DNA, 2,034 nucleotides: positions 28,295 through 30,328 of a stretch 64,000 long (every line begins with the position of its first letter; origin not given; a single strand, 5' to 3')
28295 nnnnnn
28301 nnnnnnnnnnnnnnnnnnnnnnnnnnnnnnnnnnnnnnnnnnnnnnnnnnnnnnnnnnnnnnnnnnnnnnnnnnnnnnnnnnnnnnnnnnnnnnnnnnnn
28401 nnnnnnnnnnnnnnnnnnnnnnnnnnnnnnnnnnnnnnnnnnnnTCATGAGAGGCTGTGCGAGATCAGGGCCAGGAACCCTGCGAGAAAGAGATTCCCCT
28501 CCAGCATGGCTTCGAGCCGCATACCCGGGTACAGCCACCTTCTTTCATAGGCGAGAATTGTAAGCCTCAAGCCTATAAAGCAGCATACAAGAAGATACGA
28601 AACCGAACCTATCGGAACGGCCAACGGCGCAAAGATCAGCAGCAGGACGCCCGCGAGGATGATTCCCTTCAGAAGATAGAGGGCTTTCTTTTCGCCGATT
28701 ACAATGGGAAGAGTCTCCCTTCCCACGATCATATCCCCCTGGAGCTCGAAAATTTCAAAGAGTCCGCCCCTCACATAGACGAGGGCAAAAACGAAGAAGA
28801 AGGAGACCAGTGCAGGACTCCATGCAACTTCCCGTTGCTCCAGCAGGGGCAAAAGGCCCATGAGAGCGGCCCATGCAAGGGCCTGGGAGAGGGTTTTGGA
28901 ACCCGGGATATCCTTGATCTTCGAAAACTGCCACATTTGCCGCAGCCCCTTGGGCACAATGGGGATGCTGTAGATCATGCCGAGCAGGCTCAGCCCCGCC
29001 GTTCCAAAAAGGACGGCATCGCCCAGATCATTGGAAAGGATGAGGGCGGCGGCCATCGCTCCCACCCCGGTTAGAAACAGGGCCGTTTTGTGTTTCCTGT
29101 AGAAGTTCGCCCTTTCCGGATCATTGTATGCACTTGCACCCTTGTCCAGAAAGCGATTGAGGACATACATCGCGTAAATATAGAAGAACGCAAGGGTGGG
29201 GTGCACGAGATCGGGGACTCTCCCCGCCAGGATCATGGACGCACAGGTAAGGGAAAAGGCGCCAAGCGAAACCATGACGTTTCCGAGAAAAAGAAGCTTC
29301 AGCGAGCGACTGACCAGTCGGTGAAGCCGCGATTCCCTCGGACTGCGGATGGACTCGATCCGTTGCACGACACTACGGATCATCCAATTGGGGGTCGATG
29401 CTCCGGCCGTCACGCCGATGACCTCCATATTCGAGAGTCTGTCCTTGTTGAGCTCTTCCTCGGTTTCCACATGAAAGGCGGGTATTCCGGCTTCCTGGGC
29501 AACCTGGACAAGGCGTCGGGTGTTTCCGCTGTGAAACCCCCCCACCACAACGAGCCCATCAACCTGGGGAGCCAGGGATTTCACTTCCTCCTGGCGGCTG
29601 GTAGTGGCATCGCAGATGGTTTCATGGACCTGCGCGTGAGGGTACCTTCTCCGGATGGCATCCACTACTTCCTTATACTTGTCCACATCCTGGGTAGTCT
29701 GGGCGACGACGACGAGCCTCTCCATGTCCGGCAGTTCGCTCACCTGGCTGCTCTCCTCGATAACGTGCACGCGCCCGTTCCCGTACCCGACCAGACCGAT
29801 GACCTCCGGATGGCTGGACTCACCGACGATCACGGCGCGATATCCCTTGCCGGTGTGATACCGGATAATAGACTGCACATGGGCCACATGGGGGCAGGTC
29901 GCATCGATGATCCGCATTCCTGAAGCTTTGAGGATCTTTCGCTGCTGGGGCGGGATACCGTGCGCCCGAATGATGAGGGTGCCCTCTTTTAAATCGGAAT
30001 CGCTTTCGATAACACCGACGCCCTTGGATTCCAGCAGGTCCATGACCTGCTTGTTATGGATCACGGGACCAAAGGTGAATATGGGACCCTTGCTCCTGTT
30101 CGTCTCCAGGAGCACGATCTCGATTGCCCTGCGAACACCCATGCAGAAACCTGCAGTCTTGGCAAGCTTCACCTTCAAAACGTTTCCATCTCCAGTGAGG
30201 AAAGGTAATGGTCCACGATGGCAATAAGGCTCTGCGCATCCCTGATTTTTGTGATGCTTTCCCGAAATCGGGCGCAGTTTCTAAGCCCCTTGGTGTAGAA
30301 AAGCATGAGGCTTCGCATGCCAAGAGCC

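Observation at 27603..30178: IspH (HMBPP reductase) fused to a large polytopic membrane domain and translationally coupled to a GT2 glycosyltransferase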

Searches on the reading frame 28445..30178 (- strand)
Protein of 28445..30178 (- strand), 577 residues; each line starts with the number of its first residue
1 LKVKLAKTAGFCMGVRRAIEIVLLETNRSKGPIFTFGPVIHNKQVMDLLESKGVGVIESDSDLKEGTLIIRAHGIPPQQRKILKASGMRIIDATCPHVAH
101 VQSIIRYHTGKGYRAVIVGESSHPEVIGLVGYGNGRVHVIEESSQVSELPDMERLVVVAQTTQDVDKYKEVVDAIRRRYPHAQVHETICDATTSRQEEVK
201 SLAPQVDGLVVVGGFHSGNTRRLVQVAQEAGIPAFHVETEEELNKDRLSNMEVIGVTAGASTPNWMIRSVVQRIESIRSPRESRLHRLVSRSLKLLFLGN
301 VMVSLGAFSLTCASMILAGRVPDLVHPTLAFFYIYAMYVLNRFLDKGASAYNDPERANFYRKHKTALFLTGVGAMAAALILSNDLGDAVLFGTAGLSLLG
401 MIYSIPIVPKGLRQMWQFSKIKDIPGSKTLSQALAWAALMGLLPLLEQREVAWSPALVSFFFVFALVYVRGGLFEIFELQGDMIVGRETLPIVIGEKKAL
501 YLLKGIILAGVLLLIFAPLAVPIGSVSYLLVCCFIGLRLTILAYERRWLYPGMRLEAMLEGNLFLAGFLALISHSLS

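Call 3: search_protein_families(library=pfam, proteins=[window:28445-30178:-], max_evalue=0.1)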
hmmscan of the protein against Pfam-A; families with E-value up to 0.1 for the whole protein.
window:28445-30178:- (577 aa): 3 families
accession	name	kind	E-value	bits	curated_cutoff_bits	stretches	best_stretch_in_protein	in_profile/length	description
PF02401.23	LYTB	-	4.2e-94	315.2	24.5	1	3-275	1-267/267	LytB protein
PF01040.23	UbiA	-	1.1e-08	35.2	34.2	1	310-545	4-231/250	UbiA prenyltransferase family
PF06757.18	Ins_allergen_rp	-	0.04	14.2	23.2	1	99-194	30-127/174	Insect allergen related repeat, nitrile-specifier detoxification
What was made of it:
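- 29354..30178 (-): IspH (HMBPP reductase) domain, residues 1-275. Cys12, Cys95 and Cys189 are the [4Fe-4S] ligands. His41, His73, His123, Glu125, Thr161, Ser217, Asn219 and Ser261 are the substrate and proton-relay residues. PF02401 E=4.2e-94 (call 3).
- On IspH/LytB (HMBPP reductase): PF02401 315.2 bits (GA 24.5), call 3.
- On UbiA prenyltransferase superfamily: 35.2 bits against 34.2, a marginal pass (call 3).
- Checked: Pfam gives LYTB over residues 3-275 (E=4.2e-94) and UbiA over residues 310-545 (E=1.1e-8, 35.2 bits against a gathering score of 34.2) (call 3).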

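Call 4: search_protein_families(library=ncbifam, proteins=[window:28445-30178:-], max_evalue=0.1)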
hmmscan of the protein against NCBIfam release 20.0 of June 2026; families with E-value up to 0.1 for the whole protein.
window:28445-30178:- (577 aa): 18 families
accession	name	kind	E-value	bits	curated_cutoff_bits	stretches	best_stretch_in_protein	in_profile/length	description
NF000907.0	PRK00087.1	equivalog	1e-92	311.4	624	1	1-280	1-281/671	bifunctional 4-hydroxy-3-methylbut-2-enyl diphosphate reductase/30S ribosomal protein S1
TIGR00216.1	ispH_lytB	equivalog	3.6e-90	302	187.85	1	2-276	1-281/282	4-hydroxy-3-methylbut-2-enyl diphosphate reductase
NF009024.0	PRK12360.1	equivalog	2.1e-85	286.5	387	1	1-276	1-280/281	4-hydroxy-3-methylbut-2-enyl diphosphate reductase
NF002187.0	PRK01045.1-1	equivalog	1.5e-84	283.5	276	1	1-277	1-278/282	4-hydroxy-3-methylbut-2-enyl diphosphate reductase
NF002190.0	PRK01045.1-4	subfamily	1e-66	225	389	1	1-275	7-290/321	4-hydroxy-3-methylbut-2-enyl diphosphate reductase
NF002188.0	PRK01045.1-2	equivalog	8.5e-64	215.6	420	1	1-279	1-286/315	4-hydroxy-3-methylbut-2-enyl diphosphate reductase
NF002189.0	PRK01045.1-3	equivalog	1.9e-58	198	444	1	2-275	15-294/326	4-hydroxy-3-methylbut-2-enyl diphosphate reductase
NF009911.0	PRK13371.1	equivalog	2.6e-40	138.7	440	2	2-130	56-192/405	4-hydroxy-3-methylbut-2-enyl diphosphate reductase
NF010117.0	PRK13591.1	equivalog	3.3e-09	36.3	238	1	293-537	31-262/307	prenyltransferase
NF009521.0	PRK12882.1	equivalog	2e-05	23.9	296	1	475-546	179-249/280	geranylgeranylglycerol-phosphate geranylgeranyltransferase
NF009523.0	PRK12884.1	equivalog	0.00014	21.2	269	1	470-535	171-235/279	prenyltransferase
NF009522.0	PRK12883.1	equivalog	0.00078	19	353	1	470-529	170-227/279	geranylgeranylglycerol-phosphate geranylgeranyltransferase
NF009512.0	PRK12872.1-1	equivalog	0.0019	17.8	278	1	461-516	182-240/303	geranylgeranylglycerol-phosphate geranylgeranyltransferase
NF004753.0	PRK06080.1-5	equivalog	0.0034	16.6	555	1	482-538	209-265/312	1,4-dihydroxy-2-naphthoate polyprenyltransferase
NF009513.0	PRK12872.1-3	equivalog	0.0039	16.8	288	1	457-521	174-238/293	prenyltransferase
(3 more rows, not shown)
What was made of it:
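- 29354..30178 (-): TIGR00216 302 bits against 187.85 (call 4).
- On IspH/LytB (HMBPP reductase): TIGR00216 302 bits (cut-off 187.85) and NF002187 283.5 bits (cut-off 276), call 4.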

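Call 6: find_homologous_proteins(query=window:28445-30178:-, max_evalue=0.00001)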
Query window:28445-30178:- (577 aa): 5562 proteins with E <= 0.00001 among 8000 candidates; the best 120 are listed.
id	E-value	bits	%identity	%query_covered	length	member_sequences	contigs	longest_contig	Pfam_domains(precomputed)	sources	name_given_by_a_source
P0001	0.0e+0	1248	97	100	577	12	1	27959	PF01040.24,PF02401.24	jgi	-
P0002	0.0e+0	1122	87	100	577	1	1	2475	PF01040.24,PF02401.24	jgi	jgi:(E)-4-hydroxy-3-methyl-but-2-enyl pyrophosphate reductase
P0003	0.0e+0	1098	86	100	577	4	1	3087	PF01040.24,PF02401.24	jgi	-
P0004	0.0e+0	1098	85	100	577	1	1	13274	PF01040.24,PF02401.24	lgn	-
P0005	0.0e+0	1037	80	97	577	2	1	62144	PF01040.24,PF02401.24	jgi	jgi:4-hydroxy-3-methylbut-2-enyl diphosphate reductase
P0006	0.0e+0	1031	79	100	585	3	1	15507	PF01040.24,PF02401.24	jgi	jgi:4-hydroxy-3-methylbut-2-enyl diphosphate reductase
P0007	3.8e-291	984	78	95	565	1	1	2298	PF01040.24,PF02401.24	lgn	-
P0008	6.0e-288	974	75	100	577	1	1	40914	PF01040.24,PF02401.24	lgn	-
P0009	1.0e-282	957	73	100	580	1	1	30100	PF01040.24,PF02401.24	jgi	jgi:(E)-4-hydroxy-3-methyl-but-2-enyl pyrophosphate reductase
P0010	5.8e-272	921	71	99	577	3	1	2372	PF01040.24,PF02401.24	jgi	jgi:4-hydroxy-3-methylbut-2-enyl diphosphate reductase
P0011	2.6e-269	912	71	100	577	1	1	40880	PF01040.24,PF02401.24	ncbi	ncbi:MAG: 4-hydroxy-3-methylbut-2-enyl diphosphate reductase [Thermodesulfobacteriota bacterium]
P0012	9.1e-269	911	71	100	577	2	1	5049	PF01040.24,PF02401.24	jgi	jgi:4-hydroxy-3-methylbut-2-enyl diphosphate reductase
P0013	1.6e-267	906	70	100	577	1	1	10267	PF01040.24,PF02401.24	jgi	jgi:(E)-4-hydroxy-3-methyl-but-2-enyl pyrophosphate reductase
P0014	3.2e-260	882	70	95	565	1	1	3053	PF01040.24,PF02401.24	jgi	jgi:(E)-4-hydroxy-3-methyl-but-2-enyl pyrophosphate reductase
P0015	4.9e-254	862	76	87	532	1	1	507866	PF01040.24,PF02401.24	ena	-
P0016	3.4e-252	856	66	99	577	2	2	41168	PF01040.24,PF02401.24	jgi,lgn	-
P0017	4.0e-241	819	62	100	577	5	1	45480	PF01040.24,PF02401.24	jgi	jgi:4-hydroxy-3-methylbut-2-enyl diphosphate reductase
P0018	1.7e-239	814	63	99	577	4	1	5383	PF01040.24,PF02401.24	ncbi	-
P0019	3.6e-237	806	61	99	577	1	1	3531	PF01040.24,PF02401.24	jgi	jgi:(E)-4-hydroxy-3-methyl-but-2-enyl pyrophosphate reductase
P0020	1.3e-236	804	61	99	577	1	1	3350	PF01040.24,PF02401.24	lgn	-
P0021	1.6e-236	804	63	99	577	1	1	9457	PF01040.24,PF02401.24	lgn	-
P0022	6.1e-236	802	62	98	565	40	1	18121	PF01040.24,PF02401.24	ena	-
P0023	5.2e-235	799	62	95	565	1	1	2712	PF01040.24,PF02401.24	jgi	jgi:(E)-4-hydroxy-3-methyl-but-2-enyl pyrophosphate reductase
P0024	5.6e-234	796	62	98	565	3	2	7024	PF01040.24,PF02401.24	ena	-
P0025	7.4e-234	795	63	98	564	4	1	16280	PF01040.24,PF02401.24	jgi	-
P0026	9.6e-234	795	63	98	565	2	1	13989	PF01040.24,PF02401.24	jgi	-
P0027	1.0e-233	795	61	100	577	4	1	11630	PF01040.24,PF02401.24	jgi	jgi:4-hydroxy-3-methylbut-2-enyl diphosphate reductase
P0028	1.3e-233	795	61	99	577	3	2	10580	PF01040.24,PF02401.24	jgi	jgi:(E)-4-hydroxy-3-methyl-but-2-enyl pyrophosphate reductase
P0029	1.6e-233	794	59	99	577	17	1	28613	PF01040.24,PF02401.24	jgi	jgi:(E)-4-hydroxy-3-methyl-but-2-enyl pyrophosphate reductase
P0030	3.6e-233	793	63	97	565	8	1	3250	PF01040.24,PF02401.24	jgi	jgi:(E)-4-hydroxy-3-methyl-but-2-enyl pyrophosphate reductase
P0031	4.7e-233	793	62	100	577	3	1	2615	PF01040.24,PF02401.24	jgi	jgi:(E)-4-hydroxy-3-methyl-but-2-enyl pyrophosphate reductase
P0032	8.0e-233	792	62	97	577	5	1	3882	PF01040.24,PF02401.24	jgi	-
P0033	1.2e-232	791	62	100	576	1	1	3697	PF01040.24,PF02401.24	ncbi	ncbi:MAG: 4-hydroxy-3-methylbut-2-enyl diphosphate reductase [Pseudomonadota bacterium]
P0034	1.3e-232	791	62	100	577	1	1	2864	PF01040.24,PF02401.24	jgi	jgi:(E)-4-hydroxy-3-methyl-but-2-enyl pyrophosphate reductase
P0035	1.5e-232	791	61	97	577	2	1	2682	PF01040.24,PF02401.24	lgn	-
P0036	1.6e-232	791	59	98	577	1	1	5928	PF01040.24,PF02401.24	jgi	jgi:(E)-4-hydroxy-3-methyl-but-2-enyl pyrophosphate reductase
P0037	2.1e-232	791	62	97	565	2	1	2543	PF01040.24,PF02401.24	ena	-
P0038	3.8e-232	790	62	100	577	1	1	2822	PF01040.24,PF02401.24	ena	-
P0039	4.4e-232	790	61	98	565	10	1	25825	PF01040.24,PF02401.24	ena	-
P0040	4.6e-232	790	61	98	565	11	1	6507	PF01040.24,PF02401.24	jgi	-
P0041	6.0e-232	789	63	98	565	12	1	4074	PF01040.24,PF02401.24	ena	-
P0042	8.3e-232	789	62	97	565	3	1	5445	PF01040.24,PF02401.24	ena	-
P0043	1.0e-231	788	61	97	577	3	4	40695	PF01040.24,PF02401.24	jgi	jgi:(E)-4-hydroxy-3-methyl-but-2-enyl pyrophosphate reductase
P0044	1.2e-231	788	62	100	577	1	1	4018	PF01040.24,PF02401.24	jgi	-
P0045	1.3e-231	788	62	97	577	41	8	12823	PF01040.24,PF02401.24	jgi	jgi:(E)-4-hydroxy-3-methyl-but-2-enyl pyrophosphate reductase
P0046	1.3e-231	788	61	100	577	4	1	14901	PF01040.24,PF02401.24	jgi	-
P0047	1.4e-231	788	62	97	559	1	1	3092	PF01040.24,PF02401.24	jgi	-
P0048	1.9e-231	787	62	97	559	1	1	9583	PF01040.24,PF02401.24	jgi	jgi:4-hydroxy-3-methylbut-2-enyl diphosphate reductase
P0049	2.0e-231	787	61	98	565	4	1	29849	PF01040.24,PF02401.24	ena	-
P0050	3.0e-231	787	62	100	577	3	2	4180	PF01040.24,PF02401.24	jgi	jgi:(E)-4-hydroxy-3-methyl-but-2-enyl pyrophosphate reductase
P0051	3.8e-231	786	61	100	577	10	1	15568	PF01040.24,PF02401.24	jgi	jgi:(E)-4-hydroxy-3-methyl-but-2-enyl pyrophosphate reductase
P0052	4.7e-231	786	59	97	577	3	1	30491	PF01040.24,PF02401.24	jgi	jgi:(E)-4-hydroxy-3-methyl-but-2-enyl pyrophosphate reductase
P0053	8.7e-231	785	60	97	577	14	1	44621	PF01040.24,PF02401.24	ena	-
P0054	1.5e-230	784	62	98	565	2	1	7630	PF01040.24,PF02401.24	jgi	jgi:4-hydroxy-3-methylbut-2-enyl diphosphate reductase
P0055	1.5e-230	784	61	95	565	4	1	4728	PF01040.24,PF02401.24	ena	-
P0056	1.9e-230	784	60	98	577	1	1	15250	PF01040.24,PF02401.24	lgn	-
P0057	2.3e-230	784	62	100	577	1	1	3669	PF01040.24,PF02401.24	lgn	-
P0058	2.5e-230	784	62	100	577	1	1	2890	PF01040.24,PF02401.24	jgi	jgi:(E)-4-hydroxy-3-methyl-but-2-enyl pyrophosphate reductase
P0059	3.0e-230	783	62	100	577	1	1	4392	PF01040.24,PF02401.24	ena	-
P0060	3.0e-230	783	61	98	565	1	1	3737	PF01040.24,PF02401.24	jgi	jgi:4-hydroxy-3-methylbut-2-enyl diphosphate reductase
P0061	3.2e-230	783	62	100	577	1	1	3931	PF01040.24,PF02401.24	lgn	-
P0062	3.3e-230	783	59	99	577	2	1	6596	PF01040.24,PF02401.24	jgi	-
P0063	3.3e-230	783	61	97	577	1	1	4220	PF01040.24,PF02401.24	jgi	-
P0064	3.8e-230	783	61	100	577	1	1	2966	PF01040.24,PF02401.24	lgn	-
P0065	4.3e-230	783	62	100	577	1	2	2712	PF01040.24,PF02401.24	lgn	-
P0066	5.1e-230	783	62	100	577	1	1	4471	PF01040.24,PF02401.24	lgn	-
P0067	6.4e-230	782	60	97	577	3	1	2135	PF01040.24,PF02401.24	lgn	-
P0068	9.2e-230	782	60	96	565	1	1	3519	PF01040.24,PF02401.24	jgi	jgi:(E)-4-hydroxy-3-methyl-but-2-enyl pyrophosphate reductase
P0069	1.0e-229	782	61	97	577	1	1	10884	PF01040.24,PF02401.24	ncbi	-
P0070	1.3e-229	781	62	98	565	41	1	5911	PF01040.24,PF02401.24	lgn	-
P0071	1.3e-229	781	61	97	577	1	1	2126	PF01040.24,PF02401.24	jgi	jgi:(E)-4-hydroxy-3-methyl-but-2-enyl pyrophosphate reductase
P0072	2.0e-229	781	61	100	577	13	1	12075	PF01040.24,PF02401.24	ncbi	-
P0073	2.1e-229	781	60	98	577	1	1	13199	PF01040.24,PF02401.24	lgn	-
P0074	2.1e-229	781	60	97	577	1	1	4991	PF01040.24,PF02401.24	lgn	-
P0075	2.1e-229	781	59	97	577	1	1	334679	PF01040.24,PF02401.24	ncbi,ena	-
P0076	3.5e-229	780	62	97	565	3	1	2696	PF01040.24,PF02401.24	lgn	-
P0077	6.8e-229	779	60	98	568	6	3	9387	PF01040.24,PF02401.24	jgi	jgi:(E)-4-hydroxy-3-methyl-but-2-enyl pyrophosphate reductase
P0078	9.6e-229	779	61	97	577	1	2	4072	PF01040.24,PF02401.24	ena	-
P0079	1.2e-228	778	59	97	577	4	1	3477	PF01040.24,PF02401.24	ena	-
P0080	1.4e-228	778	63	98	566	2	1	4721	PF01040.24,PF02401.24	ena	-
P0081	2.1e-228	777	60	98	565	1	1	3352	PF01040.24,PF02401.24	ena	-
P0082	2.5e-228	777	61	98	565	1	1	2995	PF01040.24,PF02401.24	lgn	-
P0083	3.4e-228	777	62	98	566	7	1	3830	PF01040.24,PF02401.24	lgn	-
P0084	4.3e-228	776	61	97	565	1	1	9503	PF01040.24,PF02401.24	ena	-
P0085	5.3e-228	776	59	100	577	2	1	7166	PF01040.24,PF02401.24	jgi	-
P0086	5.6e-228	776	58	97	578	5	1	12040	PF01040.24,PF02401.24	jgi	jgi:(E)-4-hydroxy-3-methyl-but-2-enyl pyrophosphate reductase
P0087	5.8e-228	776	60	97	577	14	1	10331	PF01040.24,PF02401.24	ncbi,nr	ncbi:MAG: 4-hydroxy-3-methylbut-2-enyl diphosphate reductase [Deltaproteobacteria bacterium]|nr:4-hy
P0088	7.4e-228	776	72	82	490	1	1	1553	PF01040.24,PF02401.24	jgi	jgi:4-hydroxybenzoate polyprenyltransferase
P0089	7.8e-228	776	63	97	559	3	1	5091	PF01040.24,PF02401.24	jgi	jgi:4-hydroxy-3-methylbut-2-enyl diphosphate reductase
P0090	1.2e-227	775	59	97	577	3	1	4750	PF01040.24,PF02401.24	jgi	jgi:4-hydroxy-3-methylbut-2-enyl diphosphate reductase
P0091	1.6e-227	774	60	97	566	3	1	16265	PF01040.24,PF02401.24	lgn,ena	-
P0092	1.8e-227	774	62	97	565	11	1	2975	PF01040.24,PF02401.24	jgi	-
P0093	3.2e-227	773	60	99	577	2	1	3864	PF01040.24,PF02401.24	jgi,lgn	-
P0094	4.2e-227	773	60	97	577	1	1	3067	PF01040.24,PF02401.24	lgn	-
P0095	4.9e-227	773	62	98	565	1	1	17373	PF01040.24,PF02401.24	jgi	jgi:4-hydroxy-3-methylbut-2-enyl diphosphate reductase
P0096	5.6e-227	773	61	98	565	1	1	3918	PF01040.24,PF02401.24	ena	-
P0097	8.3e-227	772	61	98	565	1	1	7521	PF01040.24,PF02401.24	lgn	-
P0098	8.5e-227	772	57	97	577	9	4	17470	PF01040.24,PF02401.24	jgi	jgi:(E)-4-hydroxy-3-methyl-but-2-enyl pyrophosphate reductase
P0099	9.7e-227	772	61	98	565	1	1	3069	PF01040.24,PF02401.24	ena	-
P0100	1.2e-226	772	60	100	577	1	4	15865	PF01040.24,PF02401.24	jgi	jgi:(E)-4-hydroxy-3-methyl-but-2-enyl pyrophosphate reductase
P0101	1.9e-226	771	60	97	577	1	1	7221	PF01040.24,PF02401.24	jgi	jgi:(E)-4-hydroxy-3-methyl-but-2-enyl pyrophosphate reductase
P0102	2.7e-226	770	60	97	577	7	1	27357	PF01040.24,PF02401.24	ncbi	-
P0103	3.4e-226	770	60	99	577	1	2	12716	PF01040.24,PF02401.24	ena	-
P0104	4.6e-226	770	61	100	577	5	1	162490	PF01040.24,PF02401.24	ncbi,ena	-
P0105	5.5e-226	769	59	99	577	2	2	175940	PF01040.24,PF02401.24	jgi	-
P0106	5.7e-226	769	59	100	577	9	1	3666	PF01040.24,PF02401.24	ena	-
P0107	7.6e-226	769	60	97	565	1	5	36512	PF01040.24,PF02401.24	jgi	jgi:(E)-4-hydroxy-3-methyl-but-2-enyl pyrophosphate reductase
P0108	9.0e-226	769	62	98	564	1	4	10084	PF01040.24,PF02401.24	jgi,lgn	-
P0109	1.2e-225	768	60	97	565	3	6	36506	PF01040.24,PF02401.24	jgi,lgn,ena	-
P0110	1.4e-225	768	60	98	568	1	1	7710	PF01040.24,PF02401.24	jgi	jgi:(E)-4-hydroxy-3-methyl-but-2-enyl pyrophosphate reductase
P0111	1.4e-225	768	61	100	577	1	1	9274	PF01040.24,PF02401.24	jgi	jgi:4-hydroxy-3-methylbut-2-enyl diphosphate reductase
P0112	1.8e-225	768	60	98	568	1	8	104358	PF01040.24,PF02401.24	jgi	jgi:(E)-4-hydroxy-3-methyl-but-2-enyl pyrophosphate reductase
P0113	3.5e-225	767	58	100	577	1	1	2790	PF01040.24,PF02401.24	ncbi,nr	ncbi:MAG: 4-hydroxy-3-methylbut-2-enyl diphosphate reductase [Deltaproteobacteria bacterium]|nr:4-hy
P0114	4.0e-225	767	61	98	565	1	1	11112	PF01040.24,PF02401.24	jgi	jgi:(E)-4-hydroxy-3-methyl-but-2-enyl pyrophosphate reductase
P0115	4.3e-225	766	60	100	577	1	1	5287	PF01040.24,PF02401.24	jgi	jgi:(E)-4-hydroxy-3-methyl-but-2-enyl pyrophosphate reductase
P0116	6.4e-225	766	61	99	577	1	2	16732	PF01040.24,PF02401.24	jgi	-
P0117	9.1e-225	765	58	100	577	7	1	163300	PF01040.24,PF02401.24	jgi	jgi:(E)-4-hydroxy-3-methyl-but-2-enyl pyrophosphate reductase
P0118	1.0e-224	765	58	97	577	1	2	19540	PF01040.24,PF02401.24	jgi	jgi:(E)-4-hydroxy-3-methyl-but-2-enyl pyrophosphate reductase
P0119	1.1e-224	765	58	95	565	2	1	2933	PF01040.24,PF02401.24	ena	-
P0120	1.2e-224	765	61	98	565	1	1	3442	PF01040.24,PF02401.24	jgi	jgi:(E)-4-hydroxy-3-methyl-but-2-enyl pyrophosphate reductase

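Call 17: find_related_loci(query=window:28445-30178:-, collection=genome_contigs, flank=10000)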
Query window:28445-30178:- (577 aa) in genome_contigs; peptide patterns used: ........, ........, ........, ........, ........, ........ (x = any residue, [..] = any of these).
114 stretches matched a pattern; 36 encode a relative of the query (tblastn E <= 1e-3); 36 distinct loci.
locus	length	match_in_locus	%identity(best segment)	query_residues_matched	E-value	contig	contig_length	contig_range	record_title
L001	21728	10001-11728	59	1-576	0e+0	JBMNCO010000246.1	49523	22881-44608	MAG: Desulfatiglandales bacterium isolate Bins.026 NODE_1505, whole genome shotgun sequence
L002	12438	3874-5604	60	1-577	0e+0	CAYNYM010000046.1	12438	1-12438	MAG TPA_asm: uncultured Desulfobacteraceae bacterium isolate binchicken_co42_439 genome assembly, contig: NODE_7892_leng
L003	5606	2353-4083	61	1-577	0e+0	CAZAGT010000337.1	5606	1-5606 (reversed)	MAG TPA_asm: uncultured Desulfobacteraceae bacterium isolate binchicken_co294_166 genome assembly, contig: NODE_11698_le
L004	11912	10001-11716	60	1-571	0e+0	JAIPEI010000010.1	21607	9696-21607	MAG: Deltaproteobacteria bacterium isolate Tobar14m-G17 Tobar14m-C1518, whole genome shotgun sequence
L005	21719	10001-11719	59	1-572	0e+0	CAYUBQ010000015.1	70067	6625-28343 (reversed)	MAG TPA_asm: uncultured Desulfobacterales bacterium isolate SRP332253_co1_149 genome assembly, contig: NODE_363_length_7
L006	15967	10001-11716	56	1-572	0e+0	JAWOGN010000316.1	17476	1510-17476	MAG: Desulfatiglandaceae bacterium isolate BLK6-3.bin.288 k191_1144569, whole genome shotgun sequence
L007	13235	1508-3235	48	1-576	0e+0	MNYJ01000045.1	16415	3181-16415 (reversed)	MAG: Desulfobacteraceae bacterium CG2_30_51_40 cg2_3.0_scaffold_4200_c, whole genome shotgun sequence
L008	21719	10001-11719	51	1-572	0e+0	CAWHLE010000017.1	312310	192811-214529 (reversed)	MAG: uncultured delta proteobacterium isolate MFD02416.bin.2.187 genome assembly, contig: contig_46575, whole genome sho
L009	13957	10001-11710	48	1-570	1e-179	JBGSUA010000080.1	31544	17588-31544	MAG: Desulfatiglandaceae bacterium isolate JTS-AC421 k141_1359941, whole genome shotgun sequence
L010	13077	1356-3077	45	1-572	1e-161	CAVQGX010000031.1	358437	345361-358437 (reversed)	MAG: uncultured delta proteobacterium isolate MFD09779.bin.3.209 genome assembly, contig: contig_30377, whole genome sho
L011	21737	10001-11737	45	1-577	3e-159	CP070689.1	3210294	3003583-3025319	MAG: Deltaproteobacteria bacterium isolate bin63 chromosome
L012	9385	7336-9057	48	1-573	1e-158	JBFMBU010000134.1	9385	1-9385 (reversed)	MAG: Thermodesulfobacteriota bacterium isolate MAG172 MAG172_134, whole genome shotgun sequence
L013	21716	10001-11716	45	1-572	9e-158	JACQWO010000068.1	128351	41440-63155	MAG: Desulfobacterales bacterium isolate NC_groundwater_1491_Pr4_B-0.1um_43_5 SR1-18-B1_scaffold_314450, whole genome sh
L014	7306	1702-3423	46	1-572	6e-158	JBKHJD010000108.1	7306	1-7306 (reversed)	MAG: Syntrophobacteria bacterium isolate D4M11_17 NODE_6414_length_7306_cov_6.043718, whole genome shotgun sequence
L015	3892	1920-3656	46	1-577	2e-162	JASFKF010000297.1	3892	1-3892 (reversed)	MAG: Syntrophobacterales bacterium isolate D0608U48metaG_Bin_309 D0608U48metaG_FD_scaffold_2282_c1, whole genome shotgun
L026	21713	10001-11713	42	1-572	6e-127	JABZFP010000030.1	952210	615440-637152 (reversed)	MAG: Desulfobacteraceae bacterium isolate 75 scaffold_17, whole genome shotgun sequence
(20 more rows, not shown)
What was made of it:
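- Tried and rejected: The one genome_contigs scan was spent on finding fusion loci (call 17).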
